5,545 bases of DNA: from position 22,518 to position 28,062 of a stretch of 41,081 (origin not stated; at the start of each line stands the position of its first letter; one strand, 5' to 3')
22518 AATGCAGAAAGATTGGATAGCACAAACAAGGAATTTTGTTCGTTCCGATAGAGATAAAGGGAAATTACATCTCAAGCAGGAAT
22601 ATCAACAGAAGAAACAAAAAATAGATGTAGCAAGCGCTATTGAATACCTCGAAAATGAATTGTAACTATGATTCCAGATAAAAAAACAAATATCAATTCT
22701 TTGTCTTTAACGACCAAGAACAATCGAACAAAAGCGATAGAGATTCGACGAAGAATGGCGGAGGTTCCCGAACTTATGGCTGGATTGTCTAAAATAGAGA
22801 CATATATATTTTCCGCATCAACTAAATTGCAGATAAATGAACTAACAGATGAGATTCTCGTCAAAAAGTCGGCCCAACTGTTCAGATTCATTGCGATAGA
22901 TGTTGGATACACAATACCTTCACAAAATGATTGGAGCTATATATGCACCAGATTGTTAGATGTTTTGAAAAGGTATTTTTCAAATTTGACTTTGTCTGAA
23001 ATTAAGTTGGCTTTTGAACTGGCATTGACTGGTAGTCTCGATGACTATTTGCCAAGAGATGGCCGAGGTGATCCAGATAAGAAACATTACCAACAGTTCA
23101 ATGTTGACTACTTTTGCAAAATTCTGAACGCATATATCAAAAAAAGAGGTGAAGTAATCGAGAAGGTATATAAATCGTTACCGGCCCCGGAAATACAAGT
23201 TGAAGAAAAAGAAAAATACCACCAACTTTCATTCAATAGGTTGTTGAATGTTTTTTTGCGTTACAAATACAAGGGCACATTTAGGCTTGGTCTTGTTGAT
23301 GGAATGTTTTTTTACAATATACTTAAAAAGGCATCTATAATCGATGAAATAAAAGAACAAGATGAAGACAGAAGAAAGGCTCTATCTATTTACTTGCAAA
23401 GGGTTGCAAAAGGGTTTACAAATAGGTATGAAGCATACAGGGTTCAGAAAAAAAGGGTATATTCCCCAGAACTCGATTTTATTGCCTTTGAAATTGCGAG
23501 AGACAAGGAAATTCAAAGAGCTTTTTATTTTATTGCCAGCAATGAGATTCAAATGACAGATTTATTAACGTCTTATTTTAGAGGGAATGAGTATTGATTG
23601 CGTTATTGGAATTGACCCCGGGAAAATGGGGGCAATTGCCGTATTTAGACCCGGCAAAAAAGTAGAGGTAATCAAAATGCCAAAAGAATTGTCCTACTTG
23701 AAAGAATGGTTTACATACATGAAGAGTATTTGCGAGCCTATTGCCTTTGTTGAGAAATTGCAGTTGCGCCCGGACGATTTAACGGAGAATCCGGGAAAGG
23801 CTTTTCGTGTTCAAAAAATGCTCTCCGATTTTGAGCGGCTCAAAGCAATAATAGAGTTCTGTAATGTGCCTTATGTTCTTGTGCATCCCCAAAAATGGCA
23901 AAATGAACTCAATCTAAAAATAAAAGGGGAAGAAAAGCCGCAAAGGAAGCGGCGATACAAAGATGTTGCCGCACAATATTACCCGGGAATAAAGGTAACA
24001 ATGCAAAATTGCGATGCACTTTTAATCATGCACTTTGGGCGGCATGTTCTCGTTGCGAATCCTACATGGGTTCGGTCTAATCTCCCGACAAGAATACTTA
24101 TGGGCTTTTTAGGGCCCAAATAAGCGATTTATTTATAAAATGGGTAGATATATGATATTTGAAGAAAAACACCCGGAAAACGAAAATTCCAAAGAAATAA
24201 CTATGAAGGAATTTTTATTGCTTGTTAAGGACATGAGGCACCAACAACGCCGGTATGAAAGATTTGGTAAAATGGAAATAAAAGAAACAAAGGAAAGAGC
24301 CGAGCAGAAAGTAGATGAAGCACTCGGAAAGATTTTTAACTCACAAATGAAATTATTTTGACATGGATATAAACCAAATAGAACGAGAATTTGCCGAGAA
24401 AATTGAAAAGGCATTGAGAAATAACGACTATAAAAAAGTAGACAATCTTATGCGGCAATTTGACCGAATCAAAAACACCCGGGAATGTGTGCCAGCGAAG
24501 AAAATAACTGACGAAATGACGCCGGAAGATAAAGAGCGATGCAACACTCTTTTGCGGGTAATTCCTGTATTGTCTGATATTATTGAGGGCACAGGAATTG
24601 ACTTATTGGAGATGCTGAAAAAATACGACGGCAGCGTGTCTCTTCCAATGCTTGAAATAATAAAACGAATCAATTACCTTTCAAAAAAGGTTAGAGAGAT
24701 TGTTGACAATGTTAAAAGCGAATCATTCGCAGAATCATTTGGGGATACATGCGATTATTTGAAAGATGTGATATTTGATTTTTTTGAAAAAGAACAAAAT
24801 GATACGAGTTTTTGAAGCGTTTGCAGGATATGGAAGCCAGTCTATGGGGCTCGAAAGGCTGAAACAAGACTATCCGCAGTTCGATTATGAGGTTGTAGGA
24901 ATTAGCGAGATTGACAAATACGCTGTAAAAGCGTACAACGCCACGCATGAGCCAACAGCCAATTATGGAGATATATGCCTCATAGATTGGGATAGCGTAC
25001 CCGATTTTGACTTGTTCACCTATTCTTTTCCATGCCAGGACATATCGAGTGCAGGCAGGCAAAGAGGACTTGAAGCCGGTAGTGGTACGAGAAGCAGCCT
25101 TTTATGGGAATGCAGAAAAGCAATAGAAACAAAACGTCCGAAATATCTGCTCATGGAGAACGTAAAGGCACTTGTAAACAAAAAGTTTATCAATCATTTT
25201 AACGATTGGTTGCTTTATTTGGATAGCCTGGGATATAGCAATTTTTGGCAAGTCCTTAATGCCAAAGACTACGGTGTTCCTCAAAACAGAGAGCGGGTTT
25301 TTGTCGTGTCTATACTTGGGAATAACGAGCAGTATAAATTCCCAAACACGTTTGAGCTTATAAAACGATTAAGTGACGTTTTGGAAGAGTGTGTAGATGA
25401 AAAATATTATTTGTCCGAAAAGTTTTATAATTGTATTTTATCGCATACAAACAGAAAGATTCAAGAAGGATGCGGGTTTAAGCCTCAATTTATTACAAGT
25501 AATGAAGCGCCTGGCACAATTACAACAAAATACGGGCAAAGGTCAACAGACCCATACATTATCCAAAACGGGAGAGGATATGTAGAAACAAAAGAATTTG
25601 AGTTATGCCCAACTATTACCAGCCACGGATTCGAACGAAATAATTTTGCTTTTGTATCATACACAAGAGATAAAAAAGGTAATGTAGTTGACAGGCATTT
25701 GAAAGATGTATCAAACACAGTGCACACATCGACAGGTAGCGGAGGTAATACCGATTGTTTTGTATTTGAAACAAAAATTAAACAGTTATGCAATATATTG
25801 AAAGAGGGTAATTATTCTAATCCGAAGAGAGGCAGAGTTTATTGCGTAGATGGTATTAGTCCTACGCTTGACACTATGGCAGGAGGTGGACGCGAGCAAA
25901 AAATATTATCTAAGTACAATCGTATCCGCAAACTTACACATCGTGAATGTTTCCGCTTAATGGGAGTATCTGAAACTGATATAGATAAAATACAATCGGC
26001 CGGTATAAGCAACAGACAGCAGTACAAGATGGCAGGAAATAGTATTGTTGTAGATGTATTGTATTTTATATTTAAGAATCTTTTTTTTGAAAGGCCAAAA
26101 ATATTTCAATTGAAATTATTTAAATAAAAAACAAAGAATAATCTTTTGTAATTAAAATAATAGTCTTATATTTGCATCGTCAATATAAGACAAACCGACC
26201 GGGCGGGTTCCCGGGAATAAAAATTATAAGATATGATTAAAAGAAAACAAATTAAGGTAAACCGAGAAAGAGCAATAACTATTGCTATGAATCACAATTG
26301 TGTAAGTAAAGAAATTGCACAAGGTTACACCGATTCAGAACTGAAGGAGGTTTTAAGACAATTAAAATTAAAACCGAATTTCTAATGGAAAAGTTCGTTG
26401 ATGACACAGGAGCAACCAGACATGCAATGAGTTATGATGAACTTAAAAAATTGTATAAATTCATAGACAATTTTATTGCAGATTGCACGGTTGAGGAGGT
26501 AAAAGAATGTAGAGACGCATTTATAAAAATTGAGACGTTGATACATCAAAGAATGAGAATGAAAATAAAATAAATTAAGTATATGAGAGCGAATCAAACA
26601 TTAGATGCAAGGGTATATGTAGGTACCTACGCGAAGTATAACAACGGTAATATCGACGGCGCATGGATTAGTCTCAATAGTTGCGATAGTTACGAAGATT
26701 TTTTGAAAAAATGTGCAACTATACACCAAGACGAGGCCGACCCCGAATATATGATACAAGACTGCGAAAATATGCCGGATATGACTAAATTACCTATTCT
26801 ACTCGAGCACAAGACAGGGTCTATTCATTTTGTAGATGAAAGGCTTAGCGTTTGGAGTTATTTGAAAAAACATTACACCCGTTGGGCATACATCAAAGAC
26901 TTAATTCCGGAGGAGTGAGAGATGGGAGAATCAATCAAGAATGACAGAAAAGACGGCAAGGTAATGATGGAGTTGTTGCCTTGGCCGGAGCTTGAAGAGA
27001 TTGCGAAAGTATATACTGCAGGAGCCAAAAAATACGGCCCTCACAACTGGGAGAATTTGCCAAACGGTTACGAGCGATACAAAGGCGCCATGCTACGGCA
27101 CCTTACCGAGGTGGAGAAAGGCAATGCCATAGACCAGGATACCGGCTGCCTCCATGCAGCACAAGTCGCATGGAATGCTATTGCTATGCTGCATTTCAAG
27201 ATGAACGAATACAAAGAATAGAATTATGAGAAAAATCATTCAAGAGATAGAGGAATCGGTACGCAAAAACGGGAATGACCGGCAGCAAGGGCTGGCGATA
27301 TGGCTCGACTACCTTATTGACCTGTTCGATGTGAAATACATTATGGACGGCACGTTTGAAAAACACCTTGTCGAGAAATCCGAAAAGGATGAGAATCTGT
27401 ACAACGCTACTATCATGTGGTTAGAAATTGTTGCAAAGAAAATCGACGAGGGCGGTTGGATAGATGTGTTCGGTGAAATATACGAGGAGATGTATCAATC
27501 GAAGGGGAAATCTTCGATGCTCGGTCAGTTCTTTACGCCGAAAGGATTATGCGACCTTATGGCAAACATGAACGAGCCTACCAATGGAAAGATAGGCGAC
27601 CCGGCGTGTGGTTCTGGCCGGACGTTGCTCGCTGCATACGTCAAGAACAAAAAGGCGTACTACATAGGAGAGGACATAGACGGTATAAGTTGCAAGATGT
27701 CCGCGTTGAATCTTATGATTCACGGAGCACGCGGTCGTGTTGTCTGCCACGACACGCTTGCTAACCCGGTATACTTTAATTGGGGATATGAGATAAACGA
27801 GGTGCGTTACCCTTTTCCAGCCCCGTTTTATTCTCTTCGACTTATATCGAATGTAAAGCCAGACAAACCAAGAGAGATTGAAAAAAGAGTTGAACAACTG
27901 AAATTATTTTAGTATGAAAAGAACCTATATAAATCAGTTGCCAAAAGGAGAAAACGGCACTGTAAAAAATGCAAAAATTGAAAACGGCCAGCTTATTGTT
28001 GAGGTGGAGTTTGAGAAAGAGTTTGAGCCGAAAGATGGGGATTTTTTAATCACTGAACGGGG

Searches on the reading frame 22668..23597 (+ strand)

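Call 104: search_protein_families(library=phrogs, proteins=[window:22668-23597:+], max_evalue=0.001)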
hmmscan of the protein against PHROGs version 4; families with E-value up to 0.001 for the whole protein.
window:22668-23597:+ (309 aa): 2 families
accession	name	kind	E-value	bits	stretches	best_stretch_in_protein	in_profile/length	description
phrog_34953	-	unknown function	2.7e-34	119.8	1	22-282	22-286/315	-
phrog_26016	-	unknown function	5.2e-06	27.3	1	95-197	57-151/255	-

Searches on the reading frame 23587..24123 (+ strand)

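Call 104: search_protein_families(library=phrogs, proteins=[window:23587-24123:+], max_evalue=0.001)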
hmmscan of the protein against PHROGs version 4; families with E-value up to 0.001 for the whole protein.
window:23587-24123:+ (178 aa): 1 family
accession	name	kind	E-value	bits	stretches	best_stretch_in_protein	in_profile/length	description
phrog_1770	-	DNA, RNA and nucleotide metabolism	5.9e-25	89.1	1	2-157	2-153/158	Holliday junction resolvase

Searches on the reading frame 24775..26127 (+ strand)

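Call 104: search_protein_families(library=phrogs, proteins=[window:24775-26127:+], max_evalue=0.001)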
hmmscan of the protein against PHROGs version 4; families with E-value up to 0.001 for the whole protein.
window:24775-26127:+ (450 aa): 10 families
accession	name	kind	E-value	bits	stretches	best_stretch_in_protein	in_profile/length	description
phrog_116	-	other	5.3e-87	293.9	1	5-437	203-490/779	DNA methyltransferase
phrog_363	-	other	3.2e-49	168.8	1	6-299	50-245/327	DNA methyltransferase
phrog_16427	-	other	5.6e-15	56.7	1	348-437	86-169/235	DNA methyltransferase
phrog_17284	-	unknown function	4.1e-14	53.5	1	374-442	149-216/245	-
phrog_26324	-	other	1.7e-10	42.3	1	372-436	135-203/210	DNA methyltransferase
phrog_5999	-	other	7.3e-10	39.8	1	12-116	5-105/109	DNA methyltransferase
phrog_16528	-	other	1.5e-06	28.9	1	356-436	141-217/236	DNA methyltransferase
phrog_8411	-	unknown function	3e-06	28.1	1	358-423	143-206/206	-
phrog_32758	-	other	0.00011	23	1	148-191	11-53/154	DNA methyltransferase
phrog_36001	-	unknown function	0.00072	18.9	0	115-179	496-560/715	-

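Call 105: search_protein_families(library=pfam, proteins=[window:24775-26127:+], max_evalue=0.01)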
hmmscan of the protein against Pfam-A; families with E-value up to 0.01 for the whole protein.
window:24775-26127:+ (450 aa): 1 family
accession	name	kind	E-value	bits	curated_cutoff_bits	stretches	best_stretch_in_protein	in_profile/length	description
PF00145.23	DNA_methylase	-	6.3e-71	239.9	22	1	11-436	2-322/324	C-5 cytosine-specific DNA methylase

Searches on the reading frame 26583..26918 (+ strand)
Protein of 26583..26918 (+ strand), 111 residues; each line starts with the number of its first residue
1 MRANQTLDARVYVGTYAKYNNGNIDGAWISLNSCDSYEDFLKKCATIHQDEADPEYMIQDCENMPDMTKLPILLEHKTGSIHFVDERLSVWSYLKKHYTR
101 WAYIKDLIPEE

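Call 104: search_protein_families(library=phrogs, proteins=[window:26583-26918:+], max_evalue=0.001)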
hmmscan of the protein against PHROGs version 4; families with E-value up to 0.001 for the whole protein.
window:26583-26918:+ (111 aa): 1 family
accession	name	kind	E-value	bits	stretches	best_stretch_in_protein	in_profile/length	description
phrog_2059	-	moron, auxiliary metabolic gene and host takeover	4.7e-12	47.5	1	9-68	3-65/181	anti-restriction protein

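Call 105: search_protein_families(library=pfam, proteins=[window:26583-26918:+], max_evalue=0.01)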
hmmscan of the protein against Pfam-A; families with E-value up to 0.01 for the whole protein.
window:26583-26918:+ (111 aa): 1 family
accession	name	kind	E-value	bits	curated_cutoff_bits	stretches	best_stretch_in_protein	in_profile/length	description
PF07275.16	ArdA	-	1.7e-12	48.7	27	1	11-66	1-55/155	Antirestriction protein (ArdA)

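Call 106: search_solved_structures(query=window:26583-26915:+, max_evalue=1, show_alignments=1)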
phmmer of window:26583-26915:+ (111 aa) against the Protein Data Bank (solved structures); distinct sequences matched with E-value up to 1: 5.
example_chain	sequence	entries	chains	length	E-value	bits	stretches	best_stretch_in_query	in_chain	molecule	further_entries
2w82_A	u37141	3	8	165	0.031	17.6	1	8-62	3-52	ORF18 | Antirestriction protein ArdA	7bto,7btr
7smg_A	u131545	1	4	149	0.094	16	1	29-98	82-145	(p)ppApp hydrolase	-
8ebt_K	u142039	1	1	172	0.55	13.5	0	30-68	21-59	DNA repair protein complementing XP-A cells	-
4ehi_A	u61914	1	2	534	0.68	13.2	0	12-61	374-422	Bifunctional purine biosynthesis protein PurH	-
6ery_B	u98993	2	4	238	0.83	12.9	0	54-103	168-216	Chloride intracellular channel protein 6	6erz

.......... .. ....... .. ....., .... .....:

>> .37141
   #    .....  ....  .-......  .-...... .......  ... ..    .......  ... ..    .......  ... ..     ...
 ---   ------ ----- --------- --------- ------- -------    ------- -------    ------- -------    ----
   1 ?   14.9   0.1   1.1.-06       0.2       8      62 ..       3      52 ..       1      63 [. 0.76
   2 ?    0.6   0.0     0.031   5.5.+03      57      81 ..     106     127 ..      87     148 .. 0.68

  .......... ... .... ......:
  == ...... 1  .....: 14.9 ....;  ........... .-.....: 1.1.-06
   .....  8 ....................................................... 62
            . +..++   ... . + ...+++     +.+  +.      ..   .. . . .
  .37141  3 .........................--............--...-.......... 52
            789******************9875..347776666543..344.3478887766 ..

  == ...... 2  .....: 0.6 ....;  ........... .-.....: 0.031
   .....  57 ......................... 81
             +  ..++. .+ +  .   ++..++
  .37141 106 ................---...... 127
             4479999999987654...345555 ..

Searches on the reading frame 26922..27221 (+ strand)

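Call 105: search_protein_families(library=pfam, proteins=[window:26922-27221:+], max_evalue=0.01)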
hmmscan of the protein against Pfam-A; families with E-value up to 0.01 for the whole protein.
window:26922-27221:+ (99 aa): 1 family
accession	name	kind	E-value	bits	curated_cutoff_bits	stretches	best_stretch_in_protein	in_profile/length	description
PF18909.5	dGTP_diPhyd_N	-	1.7e-28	99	27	1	6-96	4-93/99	dATP/dGTP diphosphohydrolase, N-terminal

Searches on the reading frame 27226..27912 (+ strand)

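Call 104: search_protein_families(library=phrogs, proteins=[window:27226-27912:+], max_evalue=0.001)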
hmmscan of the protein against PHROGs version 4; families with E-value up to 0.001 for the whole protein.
window:27226-27912:+ (228 aa): 6 families
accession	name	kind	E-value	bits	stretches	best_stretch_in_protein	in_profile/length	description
phrog_5696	-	unknown function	1.2e-22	81.6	1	64-195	84-222/250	-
phrog_2713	-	unknown function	2.8e-17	63.9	1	75-182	166-284/520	-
phrog_6380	-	other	9.5e-10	39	1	90-181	10-100/382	DNA methyltransferase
phrog_13671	-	other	2.4e-05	24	1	72-138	312-382/666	DNA methyltransferase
phrog_19264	-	unknown function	6.9e-05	23.4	1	75-167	170-271/349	-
phrog_16674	-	other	0.0001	21.1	1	80-140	386-449/1364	DNA methyltransferase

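Call 105: search_protein_families(library=pfam, proteins=[window:27226-27912:+], max_evalue=0.01)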
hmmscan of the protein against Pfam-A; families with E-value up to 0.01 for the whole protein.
window:27226-27912:+ (228 aa): 1 family
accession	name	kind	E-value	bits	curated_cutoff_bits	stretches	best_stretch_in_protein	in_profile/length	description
PF02384.22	N6_Mtase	-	5e-17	62.6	20.4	1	79-182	3-119/311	N-6 DNA Methylase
